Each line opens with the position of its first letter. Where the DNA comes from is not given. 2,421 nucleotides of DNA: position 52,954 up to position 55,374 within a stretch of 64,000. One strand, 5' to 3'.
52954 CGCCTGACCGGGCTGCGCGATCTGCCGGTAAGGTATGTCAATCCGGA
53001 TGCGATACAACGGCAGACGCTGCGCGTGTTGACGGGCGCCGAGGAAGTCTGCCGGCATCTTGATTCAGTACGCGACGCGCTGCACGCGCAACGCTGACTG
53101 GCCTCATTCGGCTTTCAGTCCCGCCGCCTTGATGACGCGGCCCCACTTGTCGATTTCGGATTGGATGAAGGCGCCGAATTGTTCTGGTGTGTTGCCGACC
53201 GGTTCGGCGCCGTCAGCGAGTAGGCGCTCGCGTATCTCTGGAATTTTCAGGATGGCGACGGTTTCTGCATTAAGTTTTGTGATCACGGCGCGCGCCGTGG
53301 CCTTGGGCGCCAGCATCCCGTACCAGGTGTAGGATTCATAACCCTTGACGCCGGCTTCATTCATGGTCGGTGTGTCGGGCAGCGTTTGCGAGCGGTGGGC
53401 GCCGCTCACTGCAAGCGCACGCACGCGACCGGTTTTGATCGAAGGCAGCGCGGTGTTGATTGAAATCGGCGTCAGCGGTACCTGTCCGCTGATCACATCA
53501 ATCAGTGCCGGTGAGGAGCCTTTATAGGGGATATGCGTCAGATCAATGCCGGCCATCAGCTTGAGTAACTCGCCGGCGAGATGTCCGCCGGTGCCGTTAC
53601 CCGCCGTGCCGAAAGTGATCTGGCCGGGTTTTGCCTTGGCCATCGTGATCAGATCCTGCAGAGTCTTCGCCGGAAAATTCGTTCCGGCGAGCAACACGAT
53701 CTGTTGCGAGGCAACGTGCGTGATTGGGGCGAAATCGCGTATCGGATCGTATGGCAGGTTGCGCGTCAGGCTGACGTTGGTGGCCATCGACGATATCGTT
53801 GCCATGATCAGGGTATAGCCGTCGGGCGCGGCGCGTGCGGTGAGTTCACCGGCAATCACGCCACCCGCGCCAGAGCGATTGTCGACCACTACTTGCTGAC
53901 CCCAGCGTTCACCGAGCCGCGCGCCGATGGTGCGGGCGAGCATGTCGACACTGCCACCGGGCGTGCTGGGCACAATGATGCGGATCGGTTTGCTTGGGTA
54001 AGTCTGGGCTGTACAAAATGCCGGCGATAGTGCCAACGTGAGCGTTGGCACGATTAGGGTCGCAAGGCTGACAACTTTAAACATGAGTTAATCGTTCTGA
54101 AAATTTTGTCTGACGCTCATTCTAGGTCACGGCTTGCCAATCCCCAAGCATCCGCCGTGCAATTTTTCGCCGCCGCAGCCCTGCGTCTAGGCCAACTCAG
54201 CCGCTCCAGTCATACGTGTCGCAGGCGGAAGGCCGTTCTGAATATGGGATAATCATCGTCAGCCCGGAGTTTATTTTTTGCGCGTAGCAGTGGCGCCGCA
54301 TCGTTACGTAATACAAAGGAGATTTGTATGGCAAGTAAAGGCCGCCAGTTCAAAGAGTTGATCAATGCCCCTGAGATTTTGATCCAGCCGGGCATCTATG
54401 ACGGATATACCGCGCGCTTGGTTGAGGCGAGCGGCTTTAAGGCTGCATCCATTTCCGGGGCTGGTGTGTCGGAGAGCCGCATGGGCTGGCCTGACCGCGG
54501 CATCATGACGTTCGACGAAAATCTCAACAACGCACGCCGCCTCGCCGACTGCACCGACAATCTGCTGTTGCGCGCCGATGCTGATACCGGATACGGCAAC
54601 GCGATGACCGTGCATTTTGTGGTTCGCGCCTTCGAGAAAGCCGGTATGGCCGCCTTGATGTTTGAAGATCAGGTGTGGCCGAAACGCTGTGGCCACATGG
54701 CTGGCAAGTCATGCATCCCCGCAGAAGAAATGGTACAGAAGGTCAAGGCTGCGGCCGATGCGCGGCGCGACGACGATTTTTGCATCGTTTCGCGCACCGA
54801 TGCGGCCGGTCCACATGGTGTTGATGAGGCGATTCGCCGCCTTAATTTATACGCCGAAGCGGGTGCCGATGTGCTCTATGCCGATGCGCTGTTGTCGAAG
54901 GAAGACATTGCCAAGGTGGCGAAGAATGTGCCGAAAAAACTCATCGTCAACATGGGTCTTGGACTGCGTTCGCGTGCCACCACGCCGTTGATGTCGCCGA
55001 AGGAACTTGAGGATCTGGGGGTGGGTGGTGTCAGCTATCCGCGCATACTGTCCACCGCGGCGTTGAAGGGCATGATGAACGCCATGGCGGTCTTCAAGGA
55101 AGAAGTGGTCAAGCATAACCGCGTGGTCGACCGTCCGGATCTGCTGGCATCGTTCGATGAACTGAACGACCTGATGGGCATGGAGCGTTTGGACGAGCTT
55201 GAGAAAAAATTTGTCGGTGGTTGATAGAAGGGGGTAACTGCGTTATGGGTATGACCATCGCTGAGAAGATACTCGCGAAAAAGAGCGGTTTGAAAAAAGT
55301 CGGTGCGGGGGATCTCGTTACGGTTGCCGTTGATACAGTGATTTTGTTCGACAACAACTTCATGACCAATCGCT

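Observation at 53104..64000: Accessory carboxylate-catabolic island: orphan Bug binding proteins, a Dml/DmdAB-like lyase-hydratase trio, bicupins, ACAD and an IPMDH-like dehydrogenase, with no membrane transporter or classical regulator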

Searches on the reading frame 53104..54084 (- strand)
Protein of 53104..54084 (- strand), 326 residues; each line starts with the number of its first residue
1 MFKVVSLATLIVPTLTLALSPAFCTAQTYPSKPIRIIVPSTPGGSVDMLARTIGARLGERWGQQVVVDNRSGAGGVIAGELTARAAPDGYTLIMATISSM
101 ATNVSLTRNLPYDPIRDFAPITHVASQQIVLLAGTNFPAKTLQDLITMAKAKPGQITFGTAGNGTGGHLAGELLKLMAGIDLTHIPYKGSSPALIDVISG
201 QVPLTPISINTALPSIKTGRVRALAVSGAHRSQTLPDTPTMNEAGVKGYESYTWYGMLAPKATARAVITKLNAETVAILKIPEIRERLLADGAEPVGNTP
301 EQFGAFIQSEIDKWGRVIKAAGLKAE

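Call 4: search_protein_families(library=pfam, proteins=[window:53104-54084:-])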
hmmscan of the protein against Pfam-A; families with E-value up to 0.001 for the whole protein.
window:53104-54084:- (326 aa): 1 family
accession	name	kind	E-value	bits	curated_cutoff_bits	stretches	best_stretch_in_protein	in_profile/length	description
PF03401.19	TctC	-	1.4e-75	254.8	27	1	50-323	2-274/274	Tripartite tricarboxylate transporter family receptor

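Call 5: search_protein_families(library=ncbifam, proteins=[window:53104-54084:-])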
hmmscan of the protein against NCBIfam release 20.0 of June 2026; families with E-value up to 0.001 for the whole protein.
window:53104-54084:- (326 aa): 0 families

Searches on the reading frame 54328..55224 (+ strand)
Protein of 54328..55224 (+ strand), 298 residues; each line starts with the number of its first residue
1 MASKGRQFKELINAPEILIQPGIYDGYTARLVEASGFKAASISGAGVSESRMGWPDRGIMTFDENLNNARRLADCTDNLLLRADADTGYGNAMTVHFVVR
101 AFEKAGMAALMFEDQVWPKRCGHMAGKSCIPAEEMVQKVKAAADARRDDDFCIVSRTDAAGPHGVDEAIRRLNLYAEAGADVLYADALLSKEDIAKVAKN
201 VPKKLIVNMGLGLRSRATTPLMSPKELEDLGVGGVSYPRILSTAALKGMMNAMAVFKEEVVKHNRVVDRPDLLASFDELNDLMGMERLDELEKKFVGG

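Call 4: search_protein_families(library=pfam, proteins=[window:54328-55224:+])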
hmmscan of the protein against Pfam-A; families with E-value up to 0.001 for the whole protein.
window:54328-55224:+ (298 aa): 2 families
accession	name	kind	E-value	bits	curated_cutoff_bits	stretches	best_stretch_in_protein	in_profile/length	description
PF13714.12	PEP_mutase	-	3.2e-48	164.9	31.5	1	8-254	1-237/240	Phosphoenolpyruvate phosphomutase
PF00463.27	ICL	-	2.7e-10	39.8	26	1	82-161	153-235/526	Isocitrate lyase family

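Call 5: search_protein_families(library=ncbifam, proteins=[window:54328-55224:+])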
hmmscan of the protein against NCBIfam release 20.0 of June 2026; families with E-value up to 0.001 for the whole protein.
window:54328-55224:+ (298 aa): 8 families
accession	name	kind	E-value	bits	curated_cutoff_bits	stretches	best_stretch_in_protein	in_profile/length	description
TIGR02317.1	prpB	equivalog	5.9e-69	232.4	354.4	1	5-294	2-281/285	methylisocitrate lyase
TIGR02319.1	CPEP_Pphonmut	equivalog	7e-63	212.6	420.05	1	3-296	3-290/294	carboxyvinyl-carboxyphosphonate phosphorylmutase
NF008455.0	PRK11320.1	equivalog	1.1e-58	198.8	353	1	2-264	5-262/295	methylisocitrate lyase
TIGR02321.1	Pphn_pyruv_hyd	equivalog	2.6e-29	102.2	374.4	1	22-295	21-288/290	phosphonopyruvate hydrolase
TIGR02320.1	PEP_mutase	equivalog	6.7e-28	97.5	319.55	1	9-285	2-282/284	phosphoenolpyruvate mutase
TIGR01346.1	isocit_lyase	equivalog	4.3e-14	51.8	275.9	1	82-161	154-236/527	isocitrate lyase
NF011645.0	PRK15063.1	equivalog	2.4e-13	49.7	562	1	82-160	151-232/430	isocitrate lyase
NF005074.0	PRK06498.1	equivalog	9.2e-12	44.3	446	1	82-162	182-266/531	isocitrate lyase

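Call 8: find_encoding_contigs(protein=window:54328-55224:+, flank=10000, max_places=6)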
Protein window:54328-55224:+ (298 aa): 17 contigs read that carry it; 6 places shown.
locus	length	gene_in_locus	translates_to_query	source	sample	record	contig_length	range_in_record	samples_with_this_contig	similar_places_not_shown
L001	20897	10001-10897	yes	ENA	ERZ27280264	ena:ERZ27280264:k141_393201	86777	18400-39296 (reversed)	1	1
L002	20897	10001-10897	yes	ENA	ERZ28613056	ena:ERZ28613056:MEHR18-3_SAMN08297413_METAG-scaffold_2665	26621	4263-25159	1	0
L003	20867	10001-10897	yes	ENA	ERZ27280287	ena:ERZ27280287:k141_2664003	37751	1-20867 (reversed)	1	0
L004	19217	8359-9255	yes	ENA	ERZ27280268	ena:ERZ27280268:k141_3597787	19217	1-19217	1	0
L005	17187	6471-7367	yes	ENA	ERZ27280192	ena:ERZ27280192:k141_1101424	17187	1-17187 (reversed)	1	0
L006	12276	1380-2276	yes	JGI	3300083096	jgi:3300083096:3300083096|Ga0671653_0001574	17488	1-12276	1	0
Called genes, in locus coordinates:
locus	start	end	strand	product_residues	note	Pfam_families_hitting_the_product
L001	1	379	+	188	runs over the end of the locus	PF03449:GreA_GreB_N, PF01272:GreA_GreB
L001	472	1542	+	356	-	PF00793:DAHP_synth_1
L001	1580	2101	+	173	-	PF00027:cNMP_binding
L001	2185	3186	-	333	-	PF00194:Carb_anhydrase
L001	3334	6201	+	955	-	PF04879:Molybdop_Fe4S4, PF00384:Molybdopterin, PF01568:Molydop_binding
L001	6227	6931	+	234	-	PF12838:Fer4_7, PF13183:Fer4_8 (faint), PF13187:Fer4_9 (weak), PF13237:Fer4_10 (weak), PF13247:Fer4_11, PF00037:Fer4, PF12797:Fer4_2, PF12837:Fer4_6, +1 more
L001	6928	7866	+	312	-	PF04976:DmsC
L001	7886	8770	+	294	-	PF01497:Peripla_BP_2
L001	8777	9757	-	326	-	PF03401:TctC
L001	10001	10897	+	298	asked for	PF13714:PEP_mutase, PF00463:ICL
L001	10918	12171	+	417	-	PF00330:Aconitase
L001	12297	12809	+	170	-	PF00694:Aconitase_C (weak)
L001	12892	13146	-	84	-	-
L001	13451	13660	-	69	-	PF00313:CSD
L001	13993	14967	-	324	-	PF03401:TctC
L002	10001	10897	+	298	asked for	PF13714:PEP_mutase, PF00463:ICL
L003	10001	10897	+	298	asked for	PF13714:PEP_mutase, PF00463:ICL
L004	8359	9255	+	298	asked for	PF13714:PEP_mutase, PF00463:ICL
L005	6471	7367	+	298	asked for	PF13714:PEP_mutase, PF00463:ICL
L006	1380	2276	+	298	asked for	PF13714:PEP_mutase, PF00463:ICL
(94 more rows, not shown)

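Call 9: search_solved_structures(query=window:54328-55224:+, max_evalue=1e-10)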
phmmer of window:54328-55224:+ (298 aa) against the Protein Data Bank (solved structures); distinct sequences matched with E-value up to 1e-10: 20.
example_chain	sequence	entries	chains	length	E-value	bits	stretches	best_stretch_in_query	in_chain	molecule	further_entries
1zlp_A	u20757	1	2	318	6.8e-58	199.7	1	10-295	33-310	petal death protein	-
3eoo_A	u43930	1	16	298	9.1e-52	179.6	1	3-253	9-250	Methylisocitrate lyase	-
9hra_A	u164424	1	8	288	2.7e-43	151.8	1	3-265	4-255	2-methylisocitrate lyase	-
9hgk_A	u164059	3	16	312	3.3e-43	151.5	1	3-265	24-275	2-methylisocitrate lyase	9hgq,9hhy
9hgo_A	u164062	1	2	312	8.5e-43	150.2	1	3-265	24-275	2-methylisocitrate lyase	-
9hhs_A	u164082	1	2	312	1.2e-42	149.7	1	3-265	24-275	2-methylisocitrate lyase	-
4iqd_A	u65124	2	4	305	6.1e-42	147.3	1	6-260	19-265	Carboxyvinyl-carboxyphosphonate phosphorylmutase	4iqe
1mum_A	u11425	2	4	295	4.2e-41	144.6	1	3-291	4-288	2-methylisocitrate lyase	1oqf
6t4v_C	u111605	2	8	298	9.7e-41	143.4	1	4-280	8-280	2-methylisocitrate lyase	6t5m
1o5q_A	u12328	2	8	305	2.4e-40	142.1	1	4-291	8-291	Probable methylisocitrate lyase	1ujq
3fa3_A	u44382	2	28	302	3.9e-40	141.4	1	11-261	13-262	2,3-dimethylmalate lyase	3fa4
1xg3_A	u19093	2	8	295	1.1e-39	140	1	3-291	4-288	Probable methylisocitrate lyase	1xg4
3lye_A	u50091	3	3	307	2.3e-35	125.8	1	11-232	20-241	Oxaloacetate acetyl hydrolase | Oxaloacetate acetylhydrolase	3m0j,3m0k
5unc_A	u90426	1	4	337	2.8e-30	109.1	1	6-298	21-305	PHOSPHOENOLPYRUVATE PHOSPHOMUTASE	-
2dua_A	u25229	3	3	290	3.8e-25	92.2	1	14-295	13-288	Phosphonopyruvate hydrolase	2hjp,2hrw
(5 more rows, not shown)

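Call 37: search_solved_structures(query=window:54328-55224:+, max_evalue=1e-39, show_alignments=5)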
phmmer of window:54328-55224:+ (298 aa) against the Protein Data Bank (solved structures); distinct sequences matched with E-value up to 1e-39: 11.
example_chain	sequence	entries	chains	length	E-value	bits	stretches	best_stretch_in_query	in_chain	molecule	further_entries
1zlp_A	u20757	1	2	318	6.8e-58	199.7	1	10-295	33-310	petal death protein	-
3eoo_A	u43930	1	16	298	9.1e-52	179.6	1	3-253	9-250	Methylisocitrate lyase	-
9hra_A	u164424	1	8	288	2.7e-43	151.8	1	3-265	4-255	2-methylisocitrate lyase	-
9hgk_A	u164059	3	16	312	3.3e-43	151.5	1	3-265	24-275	2-methylisocitrate lyase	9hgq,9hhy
9hgo_A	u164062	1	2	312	8.5e-43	150.2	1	3-265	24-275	2-methylisocitrate lyase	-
9hhs_A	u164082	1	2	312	1.2e-42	149.7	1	3-265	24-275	2-methylisocitrate lyase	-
4iqd_A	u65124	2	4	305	6.1e-42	147.3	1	6-260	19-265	Carboxyvinyl-carboxyphosphonate phosphorylmutase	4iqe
1mum_A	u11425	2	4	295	4.2e-41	144.6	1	3-291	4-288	2-methylisocitrate lyase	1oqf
6t4v_C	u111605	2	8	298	9.7e-41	143.4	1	4-280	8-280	2-methylisocitrate lyase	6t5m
1o5q_A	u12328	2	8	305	2.4e-40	142.1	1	4-291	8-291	Probable methylisocitrate lyase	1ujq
3fa3_A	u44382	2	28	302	3.9e-40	141.4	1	11-261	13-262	2,3-dimethylmalate lyase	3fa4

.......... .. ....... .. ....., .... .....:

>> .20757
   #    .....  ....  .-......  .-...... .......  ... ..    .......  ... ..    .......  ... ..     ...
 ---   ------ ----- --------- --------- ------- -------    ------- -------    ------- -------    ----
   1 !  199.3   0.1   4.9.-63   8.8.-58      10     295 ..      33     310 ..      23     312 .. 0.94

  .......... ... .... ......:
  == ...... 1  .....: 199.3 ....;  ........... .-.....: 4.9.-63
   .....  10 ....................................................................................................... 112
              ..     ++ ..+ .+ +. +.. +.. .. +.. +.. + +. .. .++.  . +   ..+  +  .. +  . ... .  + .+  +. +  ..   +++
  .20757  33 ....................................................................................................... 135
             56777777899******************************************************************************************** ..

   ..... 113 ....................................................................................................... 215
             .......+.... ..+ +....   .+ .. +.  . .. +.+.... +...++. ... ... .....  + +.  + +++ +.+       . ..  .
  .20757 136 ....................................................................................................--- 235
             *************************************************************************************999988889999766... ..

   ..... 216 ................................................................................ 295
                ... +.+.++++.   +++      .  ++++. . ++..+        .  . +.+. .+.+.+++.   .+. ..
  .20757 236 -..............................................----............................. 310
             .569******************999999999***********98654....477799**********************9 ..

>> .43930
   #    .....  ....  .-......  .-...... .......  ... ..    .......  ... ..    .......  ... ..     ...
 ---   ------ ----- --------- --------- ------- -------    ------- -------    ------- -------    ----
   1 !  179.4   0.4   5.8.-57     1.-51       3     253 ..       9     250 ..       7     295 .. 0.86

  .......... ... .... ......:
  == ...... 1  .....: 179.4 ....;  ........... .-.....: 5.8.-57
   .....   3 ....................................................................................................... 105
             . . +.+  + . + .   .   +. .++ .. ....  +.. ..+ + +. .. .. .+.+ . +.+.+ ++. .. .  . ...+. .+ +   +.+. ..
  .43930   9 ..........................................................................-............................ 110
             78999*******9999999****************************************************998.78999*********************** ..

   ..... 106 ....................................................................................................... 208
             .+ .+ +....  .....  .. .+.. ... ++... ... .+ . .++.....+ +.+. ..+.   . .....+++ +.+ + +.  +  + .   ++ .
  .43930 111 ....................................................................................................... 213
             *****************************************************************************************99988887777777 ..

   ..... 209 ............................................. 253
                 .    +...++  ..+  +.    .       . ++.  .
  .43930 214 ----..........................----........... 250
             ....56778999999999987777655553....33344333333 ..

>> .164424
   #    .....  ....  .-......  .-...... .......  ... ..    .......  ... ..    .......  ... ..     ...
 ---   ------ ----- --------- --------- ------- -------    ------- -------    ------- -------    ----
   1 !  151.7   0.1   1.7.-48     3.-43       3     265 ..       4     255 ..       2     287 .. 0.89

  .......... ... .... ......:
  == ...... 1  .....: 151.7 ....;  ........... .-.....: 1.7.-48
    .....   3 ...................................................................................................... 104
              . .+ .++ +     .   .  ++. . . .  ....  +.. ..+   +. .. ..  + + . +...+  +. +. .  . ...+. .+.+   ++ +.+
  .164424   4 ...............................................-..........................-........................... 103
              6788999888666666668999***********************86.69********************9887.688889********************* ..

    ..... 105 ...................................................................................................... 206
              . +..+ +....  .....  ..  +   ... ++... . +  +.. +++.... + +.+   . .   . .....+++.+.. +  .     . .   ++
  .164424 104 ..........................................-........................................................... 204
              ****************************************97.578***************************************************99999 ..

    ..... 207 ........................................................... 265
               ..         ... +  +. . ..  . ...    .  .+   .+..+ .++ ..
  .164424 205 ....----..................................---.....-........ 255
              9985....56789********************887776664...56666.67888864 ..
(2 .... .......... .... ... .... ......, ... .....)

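Call 58: list_cluster_members(proteins=[window:54328-55224:+, window:55245-56498:+, window:56624-57136:+, window:57219-57473:-, window:59466-60371:+, window:61792-62691:+, window:62705-63883:+, L007:11202-12257:+, L007:14389-14823:+, window:53104-54084:-])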
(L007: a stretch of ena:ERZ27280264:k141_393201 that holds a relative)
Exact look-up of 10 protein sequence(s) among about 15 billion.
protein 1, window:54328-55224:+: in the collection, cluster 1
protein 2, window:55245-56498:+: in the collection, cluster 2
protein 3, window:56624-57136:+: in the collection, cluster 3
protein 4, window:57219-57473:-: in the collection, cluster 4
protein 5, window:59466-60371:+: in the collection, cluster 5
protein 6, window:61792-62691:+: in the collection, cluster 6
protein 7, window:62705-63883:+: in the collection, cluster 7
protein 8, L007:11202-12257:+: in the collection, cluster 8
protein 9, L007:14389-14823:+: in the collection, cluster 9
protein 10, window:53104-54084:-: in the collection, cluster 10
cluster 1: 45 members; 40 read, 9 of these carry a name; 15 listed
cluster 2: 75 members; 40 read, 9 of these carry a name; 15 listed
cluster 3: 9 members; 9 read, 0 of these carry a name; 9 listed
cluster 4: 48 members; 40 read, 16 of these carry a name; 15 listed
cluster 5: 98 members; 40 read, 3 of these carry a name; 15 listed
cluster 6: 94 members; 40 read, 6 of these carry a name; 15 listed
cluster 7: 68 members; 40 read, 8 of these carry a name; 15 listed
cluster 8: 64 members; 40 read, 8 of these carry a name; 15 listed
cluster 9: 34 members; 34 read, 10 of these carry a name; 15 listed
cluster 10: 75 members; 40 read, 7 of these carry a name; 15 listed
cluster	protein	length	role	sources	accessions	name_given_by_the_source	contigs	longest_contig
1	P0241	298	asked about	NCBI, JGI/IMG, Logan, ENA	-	2-methylisocitrate lyase-like PEP mutase family enzyme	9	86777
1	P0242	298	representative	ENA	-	-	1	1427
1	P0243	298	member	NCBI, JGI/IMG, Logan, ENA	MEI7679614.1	MAG: isocitrate lyase/PEP mutase family protein [Betaproteobacteria bacterium] | 2-methylisocitrate lyase-like PEP mutase family enzyme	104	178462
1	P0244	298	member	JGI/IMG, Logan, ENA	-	2-methylisocitrate lyase-like PEP mutase family enzyme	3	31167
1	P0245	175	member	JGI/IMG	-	2-methylisocitrate lyase-like PEP mutase family enzyme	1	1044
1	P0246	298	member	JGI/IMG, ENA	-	2-methylisocitrate lyase-like PEP mutase family enzyme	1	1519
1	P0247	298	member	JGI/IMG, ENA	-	2-methylisocitrate lyase-like PEP mutase family enzyme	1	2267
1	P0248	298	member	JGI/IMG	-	2-methylisocitrate lyase-like PEP mutase family enzyme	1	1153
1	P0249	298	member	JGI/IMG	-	2-methylisocitrate lyase-like PEP mutase family enzyme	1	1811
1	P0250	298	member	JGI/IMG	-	2-methylisocitrate lyase-like PEP mutase family enzyme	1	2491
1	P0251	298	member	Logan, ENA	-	-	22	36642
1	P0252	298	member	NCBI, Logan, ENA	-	-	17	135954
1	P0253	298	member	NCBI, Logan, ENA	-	-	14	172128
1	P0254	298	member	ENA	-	-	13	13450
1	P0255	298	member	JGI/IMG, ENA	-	-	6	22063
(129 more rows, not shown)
